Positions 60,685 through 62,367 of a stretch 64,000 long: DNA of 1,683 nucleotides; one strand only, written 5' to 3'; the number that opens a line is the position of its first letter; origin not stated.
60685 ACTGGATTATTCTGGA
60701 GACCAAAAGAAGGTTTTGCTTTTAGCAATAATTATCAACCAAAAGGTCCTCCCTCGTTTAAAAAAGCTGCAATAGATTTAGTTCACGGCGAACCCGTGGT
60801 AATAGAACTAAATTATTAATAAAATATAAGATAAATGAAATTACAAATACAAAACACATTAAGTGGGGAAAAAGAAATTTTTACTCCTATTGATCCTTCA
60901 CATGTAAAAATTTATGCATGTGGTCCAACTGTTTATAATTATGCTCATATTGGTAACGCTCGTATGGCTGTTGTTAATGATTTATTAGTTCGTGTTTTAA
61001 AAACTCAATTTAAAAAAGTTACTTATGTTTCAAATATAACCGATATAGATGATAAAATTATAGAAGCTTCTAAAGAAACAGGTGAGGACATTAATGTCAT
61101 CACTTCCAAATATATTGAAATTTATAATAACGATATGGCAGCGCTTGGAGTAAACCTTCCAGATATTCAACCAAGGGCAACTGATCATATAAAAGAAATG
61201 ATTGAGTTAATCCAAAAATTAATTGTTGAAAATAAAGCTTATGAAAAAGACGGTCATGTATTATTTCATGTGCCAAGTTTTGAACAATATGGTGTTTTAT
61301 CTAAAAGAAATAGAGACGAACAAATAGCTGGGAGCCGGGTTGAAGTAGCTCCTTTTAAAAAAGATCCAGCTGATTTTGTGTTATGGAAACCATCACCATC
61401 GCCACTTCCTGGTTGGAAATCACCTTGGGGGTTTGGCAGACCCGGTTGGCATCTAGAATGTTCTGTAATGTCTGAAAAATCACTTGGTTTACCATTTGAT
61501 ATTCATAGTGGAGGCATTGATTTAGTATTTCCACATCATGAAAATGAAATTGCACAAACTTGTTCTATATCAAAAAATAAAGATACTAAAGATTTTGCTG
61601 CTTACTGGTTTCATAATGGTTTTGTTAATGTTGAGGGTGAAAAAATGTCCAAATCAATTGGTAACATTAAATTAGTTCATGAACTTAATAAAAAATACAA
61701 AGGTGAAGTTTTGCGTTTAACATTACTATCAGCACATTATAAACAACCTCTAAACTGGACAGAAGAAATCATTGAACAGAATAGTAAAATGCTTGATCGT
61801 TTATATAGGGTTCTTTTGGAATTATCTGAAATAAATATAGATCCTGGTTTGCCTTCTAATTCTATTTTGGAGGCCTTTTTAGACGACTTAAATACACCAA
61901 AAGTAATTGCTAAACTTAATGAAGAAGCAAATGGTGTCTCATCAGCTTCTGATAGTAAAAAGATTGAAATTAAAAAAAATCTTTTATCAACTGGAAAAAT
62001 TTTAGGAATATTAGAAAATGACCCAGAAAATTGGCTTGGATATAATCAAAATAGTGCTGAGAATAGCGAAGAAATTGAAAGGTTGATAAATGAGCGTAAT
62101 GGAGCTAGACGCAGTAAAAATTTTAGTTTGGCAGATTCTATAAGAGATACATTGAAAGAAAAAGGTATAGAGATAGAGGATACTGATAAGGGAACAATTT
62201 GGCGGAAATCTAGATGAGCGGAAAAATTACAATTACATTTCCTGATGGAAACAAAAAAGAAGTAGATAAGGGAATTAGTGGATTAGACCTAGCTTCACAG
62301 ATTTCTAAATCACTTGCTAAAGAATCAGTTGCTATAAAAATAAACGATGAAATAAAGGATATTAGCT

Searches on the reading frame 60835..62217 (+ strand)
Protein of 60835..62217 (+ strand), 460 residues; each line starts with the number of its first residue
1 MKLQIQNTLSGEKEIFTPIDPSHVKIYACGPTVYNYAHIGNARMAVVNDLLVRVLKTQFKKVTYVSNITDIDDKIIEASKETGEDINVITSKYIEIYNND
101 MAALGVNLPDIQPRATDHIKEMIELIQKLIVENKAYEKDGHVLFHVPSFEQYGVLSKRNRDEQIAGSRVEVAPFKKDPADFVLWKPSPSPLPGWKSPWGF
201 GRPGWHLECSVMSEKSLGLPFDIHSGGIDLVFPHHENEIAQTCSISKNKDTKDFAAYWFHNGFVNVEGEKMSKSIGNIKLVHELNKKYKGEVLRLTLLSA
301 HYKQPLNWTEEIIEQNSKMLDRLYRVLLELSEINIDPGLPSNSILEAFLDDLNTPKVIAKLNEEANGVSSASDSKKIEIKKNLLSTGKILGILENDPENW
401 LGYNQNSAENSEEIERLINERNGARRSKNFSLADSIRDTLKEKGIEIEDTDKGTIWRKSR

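Call 103: search_protein_families(library=pfam, proteins=[window:60835-62217:+], max_evalue=0.0001)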
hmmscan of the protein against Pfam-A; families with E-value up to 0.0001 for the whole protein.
window:60835-62217:+ (460 aa): 5 families
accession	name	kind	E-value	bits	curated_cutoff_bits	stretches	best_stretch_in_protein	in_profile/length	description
PF01406.26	tRNA-synt_1e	-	9.5e-114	380.3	27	1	16-316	2-299/301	tRNA synthetases class I (C) catalytic domain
PF09334.17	tRNA-synt_1g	-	9.1e-10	38.3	20.1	0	259-320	316-380/391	tRNA synthetases class I (M)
PF00133.28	tRNA-synt_1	-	1.4e-08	34.3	22.7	1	214-308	322-413/414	tRNA synthetases class I (I, L, M and V)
PF23493.1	CysS_C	-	3.9e-06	27.3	23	1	411-457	5-51/51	Cysteinyl-tRNA ligase anticodon binding domain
PF09190.17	DALR_2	-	3.6e-05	24.7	22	0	346-394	4-57/57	DALR domain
